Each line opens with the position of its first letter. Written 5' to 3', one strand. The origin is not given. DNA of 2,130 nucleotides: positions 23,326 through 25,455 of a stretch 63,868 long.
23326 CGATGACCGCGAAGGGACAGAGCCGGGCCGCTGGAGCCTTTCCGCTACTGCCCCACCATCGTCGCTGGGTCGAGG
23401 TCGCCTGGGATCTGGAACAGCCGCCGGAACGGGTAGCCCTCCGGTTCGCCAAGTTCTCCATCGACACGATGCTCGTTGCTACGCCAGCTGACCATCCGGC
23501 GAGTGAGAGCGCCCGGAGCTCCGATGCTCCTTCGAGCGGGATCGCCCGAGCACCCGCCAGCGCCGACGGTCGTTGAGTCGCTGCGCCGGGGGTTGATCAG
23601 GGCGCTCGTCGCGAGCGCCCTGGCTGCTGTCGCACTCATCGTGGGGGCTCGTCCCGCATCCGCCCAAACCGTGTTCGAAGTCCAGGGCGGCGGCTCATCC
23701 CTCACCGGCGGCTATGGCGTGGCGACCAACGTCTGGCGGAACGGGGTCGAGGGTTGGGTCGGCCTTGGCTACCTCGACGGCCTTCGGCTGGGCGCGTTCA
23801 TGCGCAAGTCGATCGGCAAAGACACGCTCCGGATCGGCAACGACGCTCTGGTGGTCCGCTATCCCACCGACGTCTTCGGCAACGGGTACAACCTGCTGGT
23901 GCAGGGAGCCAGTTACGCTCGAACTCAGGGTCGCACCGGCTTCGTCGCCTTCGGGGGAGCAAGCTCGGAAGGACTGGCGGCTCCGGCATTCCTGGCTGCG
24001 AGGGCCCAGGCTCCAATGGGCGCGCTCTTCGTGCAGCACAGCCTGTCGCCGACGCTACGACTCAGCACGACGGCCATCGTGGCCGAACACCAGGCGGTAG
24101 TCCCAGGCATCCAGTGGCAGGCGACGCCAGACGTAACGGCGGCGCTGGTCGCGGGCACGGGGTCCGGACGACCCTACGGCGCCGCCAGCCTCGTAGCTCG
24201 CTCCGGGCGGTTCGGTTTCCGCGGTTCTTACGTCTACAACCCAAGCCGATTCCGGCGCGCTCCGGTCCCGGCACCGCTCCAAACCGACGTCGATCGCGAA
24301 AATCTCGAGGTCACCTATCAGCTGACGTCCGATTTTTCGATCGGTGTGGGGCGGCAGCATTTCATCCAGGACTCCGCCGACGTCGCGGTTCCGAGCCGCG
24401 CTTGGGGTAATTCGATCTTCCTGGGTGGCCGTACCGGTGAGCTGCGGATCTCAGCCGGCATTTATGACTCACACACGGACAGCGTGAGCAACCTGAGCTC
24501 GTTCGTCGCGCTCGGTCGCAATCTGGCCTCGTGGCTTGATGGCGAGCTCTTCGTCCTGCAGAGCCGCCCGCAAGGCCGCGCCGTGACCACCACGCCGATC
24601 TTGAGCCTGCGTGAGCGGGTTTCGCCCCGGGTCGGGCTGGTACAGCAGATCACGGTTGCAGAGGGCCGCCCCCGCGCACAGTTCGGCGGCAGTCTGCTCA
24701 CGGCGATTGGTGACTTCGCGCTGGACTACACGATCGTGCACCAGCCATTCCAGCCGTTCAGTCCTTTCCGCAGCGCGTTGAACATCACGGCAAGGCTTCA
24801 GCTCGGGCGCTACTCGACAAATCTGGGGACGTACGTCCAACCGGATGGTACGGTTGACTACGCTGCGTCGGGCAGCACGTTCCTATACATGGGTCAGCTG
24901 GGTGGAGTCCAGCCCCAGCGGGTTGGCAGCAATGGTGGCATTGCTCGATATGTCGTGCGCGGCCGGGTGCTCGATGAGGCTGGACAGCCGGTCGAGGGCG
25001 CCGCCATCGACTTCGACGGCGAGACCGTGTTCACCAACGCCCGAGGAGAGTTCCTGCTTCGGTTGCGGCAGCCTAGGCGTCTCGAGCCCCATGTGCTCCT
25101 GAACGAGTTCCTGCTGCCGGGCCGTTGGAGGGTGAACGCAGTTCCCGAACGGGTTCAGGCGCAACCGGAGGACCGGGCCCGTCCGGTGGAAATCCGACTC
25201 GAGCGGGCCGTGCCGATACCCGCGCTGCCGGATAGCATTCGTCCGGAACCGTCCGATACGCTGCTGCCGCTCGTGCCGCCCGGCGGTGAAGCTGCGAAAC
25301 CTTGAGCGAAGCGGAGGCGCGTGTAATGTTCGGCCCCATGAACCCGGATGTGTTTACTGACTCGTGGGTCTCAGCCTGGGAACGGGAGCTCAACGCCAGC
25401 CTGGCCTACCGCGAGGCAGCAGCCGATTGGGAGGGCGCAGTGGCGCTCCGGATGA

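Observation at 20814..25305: Five-gene chaperone-usher-like fibre locus with a non-canonical outer-membrane component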

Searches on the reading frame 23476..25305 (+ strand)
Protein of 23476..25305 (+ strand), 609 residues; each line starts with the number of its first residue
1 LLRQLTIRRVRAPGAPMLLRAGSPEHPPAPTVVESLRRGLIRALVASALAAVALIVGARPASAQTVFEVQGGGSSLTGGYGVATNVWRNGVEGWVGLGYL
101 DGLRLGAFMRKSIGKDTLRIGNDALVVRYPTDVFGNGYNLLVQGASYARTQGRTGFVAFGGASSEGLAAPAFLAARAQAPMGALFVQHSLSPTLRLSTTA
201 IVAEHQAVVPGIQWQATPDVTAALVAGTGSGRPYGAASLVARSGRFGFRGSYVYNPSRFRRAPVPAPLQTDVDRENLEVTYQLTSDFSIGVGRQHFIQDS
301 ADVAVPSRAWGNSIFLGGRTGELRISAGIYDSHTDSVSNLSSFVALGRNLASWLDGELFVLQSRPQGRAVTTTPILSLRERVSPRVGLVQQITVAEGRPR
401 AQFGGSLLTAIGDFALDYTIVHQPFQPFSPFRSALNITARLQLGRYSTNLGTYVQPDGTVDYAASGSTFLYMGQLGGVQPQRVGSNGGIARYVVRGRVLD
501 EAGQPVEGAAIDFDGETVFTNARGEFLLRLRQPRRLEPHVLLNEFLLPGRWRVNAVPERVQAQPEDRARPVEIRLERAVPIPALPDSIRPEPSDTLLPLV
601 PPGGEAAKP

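Call 3: search_protein_families(library=pfam, proteins=[window:23476-25305:+], max_evalue=1)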
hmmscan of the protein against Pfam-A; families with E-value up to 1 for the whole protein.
window:23476-25305:+ (609 aa): 2 families
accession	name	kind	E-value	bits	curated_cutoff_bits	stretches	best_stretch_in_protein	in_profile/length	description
PF13620.12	CarboxypepD_reg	-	4.2e-05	24.3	32.3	1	494-533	2-47/82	Carboxypeptidase regulatory-like domain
PF15976.11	CooC_C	-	0.081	13.4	29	1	494-530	19-55/93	CS1-pili formation C-terminal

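Call 4: search_protein_families(library=ncbifam, proteins=[window:23476-25305:+], max_evalue=1)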
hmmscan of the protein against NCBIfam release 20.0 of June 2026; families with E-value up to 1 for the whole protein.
window:23476-25305:+ (609 aa): 2 families
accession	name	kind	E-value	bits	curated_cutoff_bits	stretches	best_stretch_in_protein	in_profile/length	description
TIGR04134.1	lipo_with_rSAM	hypoth_equivalog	0.043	13.8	39.8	1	490-525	38-86/150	radical SAM-associated putative lipoprotein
TIGR04056.1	OMP_RagA_SusC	subfamily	0.083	11.2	368.25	1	494-536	3-47/981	SusC/RagA family TonB-linked outer membrane protein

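Call 7: find_homologous_proteins(query=window:23476-25302:+, max_evalue=0.001)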
Query window:23476-25302:+ (609 aa): 580 proteins with E <= 0.001 among 8000 candidates; the best 120 are listed.
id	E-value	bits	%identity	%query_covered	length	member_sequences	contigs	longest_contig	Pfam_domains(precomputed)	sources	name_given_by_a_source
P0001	0.0e+0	1307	100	97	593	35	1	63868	-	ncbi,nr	ncbi:MAG TPA: hypothetical protein VL287_16315 [Gemmatimonadales bacterium]|nr:hypothetical protein 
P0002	0.0e+0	1182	90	96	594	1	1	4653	-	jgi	-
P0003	0.0e+0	1117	84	97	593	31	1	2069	-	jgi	-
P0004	0.0e+0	1091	85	94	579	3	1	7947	-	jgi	jgi:hypothetical protein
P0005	0.0e+0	1052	83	92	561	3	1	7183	-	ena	-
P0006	0.0e+0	1021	78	96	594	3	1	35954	-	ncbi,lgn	-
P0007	0.0e+0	1012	77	97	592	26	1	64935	-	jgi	jgi:hypothetical protein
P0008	1.8e-285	966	74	96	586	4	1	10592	-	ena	-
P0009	5.9e-282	955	75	93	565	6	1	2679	-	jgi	jgi:hypothetical protein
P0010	1.1e-280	951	72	94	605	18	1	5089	PF13620.13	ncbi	-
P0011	1.9e-277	940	76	90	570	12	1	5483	PF13620.13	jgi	jgi:hypothetical protein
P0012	9.1e-277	938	73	94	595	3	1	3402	PF13620.13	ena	-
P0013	8.0e-276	934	77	85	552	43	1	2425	PF13620.13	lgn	-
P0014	1.7e-271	920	80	85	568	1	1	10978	-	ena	-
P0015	3.6e-267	906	78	85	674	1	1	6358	-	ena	-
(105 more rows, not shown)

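Call 12: search_solved_structures(query=A3, max_evalue=10, show_alignments=2)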
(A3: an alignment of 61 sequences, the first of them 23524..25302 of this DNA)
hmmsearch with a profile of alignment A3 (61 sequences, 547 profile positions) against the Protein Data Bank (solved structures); distinct sequences matched with E-value up to 10: 4.
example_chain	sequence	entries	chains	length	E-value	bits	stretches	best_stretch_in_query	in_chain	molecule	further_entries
9hfj_A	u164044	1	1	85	0.22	12.9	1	456-498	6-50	SusC homolog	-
2xsv_A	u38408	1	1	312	1.4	10.3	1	451-492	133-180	CATECHOL 1,2 DIOXYGENASE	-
2xsr_A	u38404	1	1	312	1.4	10.2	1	451-492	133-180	CATECHOL 1,2 DIOXYGENASE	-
2xsu_A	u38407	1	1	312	1.4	10.2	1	451-492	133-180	CATECHOL 1,2 DIOXYGENASE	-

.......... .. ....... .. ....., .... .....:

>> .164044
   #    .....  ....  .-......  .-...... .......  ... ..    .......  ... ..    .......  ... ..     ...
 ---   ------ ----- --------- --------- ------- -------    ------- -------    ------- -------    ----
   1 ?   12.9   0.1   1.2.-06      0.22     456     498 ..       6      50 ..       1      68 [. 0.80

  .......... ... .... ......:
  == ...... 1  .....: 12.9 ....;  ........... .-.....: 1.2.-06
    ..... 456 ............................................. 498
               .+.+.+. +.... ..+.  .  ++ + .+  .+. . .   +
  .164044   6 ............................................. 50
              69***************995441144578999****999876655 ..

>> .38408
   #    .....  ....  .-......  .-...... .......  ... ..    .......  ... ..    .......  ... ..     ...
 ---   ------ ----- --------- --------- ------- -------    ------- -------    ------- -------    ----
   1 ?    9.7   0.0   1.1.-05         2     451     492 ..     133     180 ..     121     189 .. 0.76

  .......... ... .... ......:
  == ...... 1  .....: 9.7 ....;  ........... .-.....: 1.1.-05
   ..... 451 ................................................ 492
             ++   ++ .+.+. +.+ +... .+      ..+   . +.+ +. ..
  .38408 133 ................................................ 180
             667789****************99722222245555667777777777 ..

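Call 20: predict_structure(alignment_id=A3)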
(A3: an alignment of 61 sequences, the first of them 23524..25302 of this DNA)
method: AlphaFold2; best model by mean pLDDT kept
length: 593 residues; sequences in the alignment: 61
mean_pLDDT: 72.6   pTM: 0.63
mean pLDDT of the five models: 72.6, 71.2, 68.2, 68.0, 66.2
residues with pLDDT >= 90: 141; 70-90: 236; 50-70: 113; < 50: 103
segments of 3 or more residues with pLDDT < 50: 1-7, 43-46, 57-62, 150-155, 429-474, 565-593
pLDDT, mean of each block of 10 residues (from residue 1): 42 65 77 69 52 51 58 68 67 78 81 80 81 89 81 48 87 95 93 95 93 89 92 89 78 77 85 88 70 89 82 88 91 84 92 91 81 87 86 70 72 70 54 30 25 28 29 59 85 77 66 75 82 79 81 86 57 42 40 37
secondary structure, 60 per line:
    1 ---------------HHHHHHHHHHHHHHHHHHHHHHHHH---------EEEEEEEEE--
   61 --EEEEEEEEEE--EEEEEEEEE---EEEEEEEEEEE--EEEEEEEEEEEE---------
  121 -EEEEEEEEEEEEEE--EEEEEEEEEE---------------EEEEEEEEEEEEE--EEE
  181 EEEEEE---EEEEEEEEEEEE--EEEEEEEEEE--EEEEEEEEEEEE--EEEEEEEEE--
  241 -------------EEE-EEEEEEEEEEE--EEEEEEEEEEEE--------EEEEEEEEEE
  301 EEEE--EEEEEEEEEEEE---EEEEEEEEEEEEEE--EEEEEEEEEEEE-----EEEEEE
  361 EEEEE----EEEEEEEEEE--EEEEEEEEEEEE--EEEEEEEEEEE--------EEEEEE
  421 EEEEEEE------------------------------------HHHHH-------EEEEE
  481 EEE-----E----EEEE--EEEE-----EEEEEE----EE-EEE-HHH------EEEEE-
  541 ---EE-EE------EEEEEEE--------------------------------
elements in order: H16-40 E50-58 E63-72 E75-83 E87-97 E100-111 E122-135 E138-147 E163-175 E178-186 E190-201 E204-213 E216-227 E230-238 E254-256 E258-268 E271-282 E291-304 E307-318 E322-335 E338-349 E355-365 E370-379 E382-393 E396-406 E415-427 H464-468 E476-483 E494-497 E500-503 E509-514 E522-524 E535-539 E555-561

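Call 24: fold_search(model_id=the predicted structure, library=pdb)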
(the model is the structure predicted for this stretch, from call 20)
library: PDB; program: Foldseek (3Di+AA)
matches with E <= 10: 736; with E <= 0.001: 159
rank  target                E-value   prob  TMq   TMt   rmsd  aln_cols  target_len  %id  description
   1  9fw9_D                4.8e-12  1.00  0.43  0.38  15.2       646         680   10  Cryo-EM structure of the type 1 pilus assembly platform as part of the FimA-bound chaperone-usher pilus complex (FimDH (released 2025-06-04)
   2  3rfz_B                3.0e-11  1.00  0.40  0.32  13.2       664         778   10  Crystal structure of the FimD usher bound to its cognate FimC:FimH substrate (released 2011-06-01)
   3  9fxs_D                4.6e-11  1.00  0.46  0.42  13.1       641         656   10  Cryo-EM structure of the type 1 pilus complex including pilus rod and FimI-bound assembly platform after incorporation (released 2025-06-04)
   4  3rfz_E                1.3e-10  1.00  0.39  0.31  14.6       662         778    9  Crystal structure of the FimD usher bound to its cognate FimC:FimH substrate (released 2011-06-01)
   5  9fx8_D                2.6e-10  1.00  0.42  0.38  12.7       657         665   10  Cryo-EM structure of the FimI-bound type 1 pilus assembly platform complex - Local refinement (released 2025-06-04)
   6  9fy9_D                6.2e-10  1.00  0.42  0.37  15.3       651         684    9  Cryo-EM structure of the type 1 chaperone-usher pilus FimD-tip complex (FimDHGFC) - Conformer 1 (released 2025-06-04)
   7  9bog_D                3.8e-09  1.00  0.39  0.31  13.5       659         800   10  Structural basis for adhesin secretion by the outer-membrane usher in type 1 pili (released 2024-10-09)
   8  7lhg_C                9.4e-09  1.00  0.42  0.32  14.9       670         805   10  Cryo-EM structure of E. coli P pilus tip assembly intermediate PapC-PapD-PapK-PapG in the first conformation (released 2021-08-11)
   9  7lhh_C                4.0e-08  1.00  0.39  0.30  24.2       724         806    9  Cryo-EM structure of E. coli P pilus tip assembly intermediate PapC-PapD-PapK-PapG in the second conformation (released 2021-08-11)
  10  2vqi_A                6.1e-08  1.00  0.34  0.40  10.9       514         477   10  Structure of the P pilus usher (PapC) translocation pore (released 2008-05-27)
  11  2vqi_B                1.1e-07  1.00  0.34  0.40   9.1       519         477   10  Structure of the P pilus usher (PapC) translocation pore (released 2008-05-27)
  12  3ohn_A                6.2e-07  1.00  0.38  0.46   9.7       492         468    9  Crystal structure of the FimD translocation domain (released 2011-06-01)
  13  3ohn_B                8.5e-07  1.00  0.37  0.45   8.7       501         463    9  Crystal structure of the FimD translocation domain (released 2011-06-01)
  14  3fip_A                3.2e-06  1.00  0.35  0.44   8.7       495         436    9  Crystal structure of Usher PapC translocation pore (released 2009-09-08)
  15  5dl8_A                5.0e-06  1.00  0.29  0.39  11.7       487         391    8  Crystal structure of Acinetobacter baumannii OccAB4 (released 2016-02-03)
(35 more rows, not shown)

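Call 40: find_related_loci(query=A3, collection=genome_contigs, flank=7000)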
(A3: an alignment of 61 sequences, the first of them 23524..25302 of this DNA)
Query A3 (593 aa) in genome_contigs; peptide patterns used: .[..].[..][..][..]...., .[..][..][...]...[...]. (x = any residue, [..] = any of these).
88 stretches matched a pattern; 71 encode a relative of the query (tblastn E <= 1e-3); 65 distinct loci.
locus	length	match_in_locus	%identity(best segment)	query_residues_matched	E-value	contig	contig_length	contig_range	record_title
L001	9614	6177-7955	83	1-593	0e+0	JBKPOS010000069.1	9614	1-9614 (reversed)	MAG: Gemmatimonadota bacterium isolate GS_HAYS_MAG_00008 GS_HAYS_000003983467, whole genome shotgun sequence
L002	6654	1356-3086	78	14-593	0e+0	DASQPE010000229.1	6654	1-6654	MAG TPA_asm: Gemmatimonadales bacterium isolate SMAG_U10821 k141_1675772, whole genome shotgun sequence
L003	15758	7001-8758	78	1-586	0e+0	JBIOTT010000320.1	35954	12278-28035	MAG: Gemmatimonadales bacterium isolate MAG153 k127_916280, whole genome shotgun sequence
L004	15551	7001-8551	76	45-561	0e+0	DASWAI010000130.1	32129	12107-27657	MAG TPA_asm: Gemmatimonadales bacterium isolate SMAG_U2651 k141_521726, whole genome shotgun sequence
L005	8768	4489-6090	64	45-583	0e+0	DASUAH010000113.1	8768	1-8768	MAG TPA_asm: Gemmatimonadales bacterium isolate SMAG_U2490 k141_1054710, whole genome shotgun sequence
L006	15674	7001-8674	60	24-576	0e+0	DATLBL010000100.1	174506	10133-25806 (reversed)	MAG TPA_asm: Gemmatimonadales bacterium isolate SMAG_U14297 k141_9388314, whole genome shotgun sequence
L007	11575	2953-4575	62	19-561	0e+0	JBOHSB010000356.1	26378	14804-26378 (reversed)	MAG: Gemmatimonadales bacterium isolate TC-S_metawrap_bin.265 k127_3208196, whole genome shotgun sequence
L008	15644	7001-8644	62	47-586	0e+0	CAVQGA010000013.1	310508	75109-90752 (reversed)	MAG: uncultured Gemmatimonadales bacterium isolate MFD08416.bin.1.3 genome assembly, contig: contig_4094, whole genome s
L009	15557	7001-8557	61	42-562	0e+0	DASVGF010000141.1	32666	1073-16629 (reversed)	MAG TPA_asm: Gemmatimonadales bacterium isolate SMAG_U2108 k141_570218, whole genome shotgun sequence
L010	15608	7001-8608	60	24-561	0e+0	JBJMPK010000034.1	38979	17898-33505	MAG: Gemmatimonadales bacterium isolate H1_16_all_fractions_metab_conc_20_65_10 k255_897719, whole genome shotgun sequen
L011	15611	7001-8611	61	27-564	0e+0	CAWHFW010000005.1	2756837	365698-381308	MAG: uncultured Gemmatimonadales bacterium isolate MFD00392.bin.2.68 genome assembly, contig: contig_5291, whole genome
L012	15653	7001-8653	58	4-561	0e+0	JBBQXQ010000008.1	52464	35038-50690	MAG: Gemmatimonadales bacterium isolate Co_metawrap_2123 Cmw_2123_k141_16893514_length_52464_cov_11.0000, whole genome s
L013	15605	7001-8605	58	27-563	0e+0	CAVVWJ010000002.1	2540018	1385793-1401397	MAG: uncultured Gemmatimonadales bacterium isolate MFD07737.bin.1.47 genome assembly, contig: contig_38, whole genome sh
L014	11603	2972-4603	59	24-570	0e+0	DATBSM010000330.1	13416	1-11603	MAG TPA_asm: Gemmatimonadales bacterium isolate SMAG_U4157 k141_1279180, whole genome shotgun sequence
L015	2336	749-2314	60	28-551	0e+0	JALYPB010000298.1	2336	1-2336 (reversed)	MAG: Gemmatimonadota bacterium isolate MDV bin26 SD1454-56_k127_848334, whole genome shotgun sequence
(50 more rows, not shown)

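Call 83: search_solved_structures(query=A10, max_evalue=10, show_alignments=1)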
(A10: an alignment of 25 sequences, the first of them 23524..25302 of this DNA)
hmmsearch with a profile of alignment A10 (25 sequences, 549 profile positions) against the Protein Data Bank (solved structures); distinct sequences matched with E-value up to 10: 3.
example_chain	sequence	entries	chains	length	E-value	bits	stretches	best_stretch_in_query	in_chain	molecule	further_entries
9hfj_A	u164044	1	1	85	0.024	16.1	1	458-504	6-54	SusC homolog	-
1qqr_A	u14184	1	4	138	0.76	11.1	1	377-414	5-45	STREPTOKINASE DOMAIN B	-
6ncl_a1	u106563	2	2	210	1.8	9.9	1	229-267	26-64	P9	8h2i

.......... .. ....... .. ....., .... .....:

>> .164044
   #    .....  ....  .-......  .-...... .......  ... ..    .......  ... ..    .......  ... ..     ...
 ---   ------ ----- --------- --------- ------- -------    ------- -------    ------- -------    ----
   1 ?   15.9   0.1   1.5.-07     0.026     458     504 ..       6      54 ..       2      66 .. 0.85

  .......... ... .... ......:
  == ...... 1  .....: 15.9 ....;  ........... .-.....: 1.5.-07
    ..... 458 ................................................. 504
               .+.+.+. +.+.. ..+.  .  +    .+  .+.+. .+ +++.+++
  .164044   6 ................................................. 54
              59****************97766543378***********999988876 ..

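Call 88: find_encoding_contigs(protein=P0001, flank=10000, max_places=2)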
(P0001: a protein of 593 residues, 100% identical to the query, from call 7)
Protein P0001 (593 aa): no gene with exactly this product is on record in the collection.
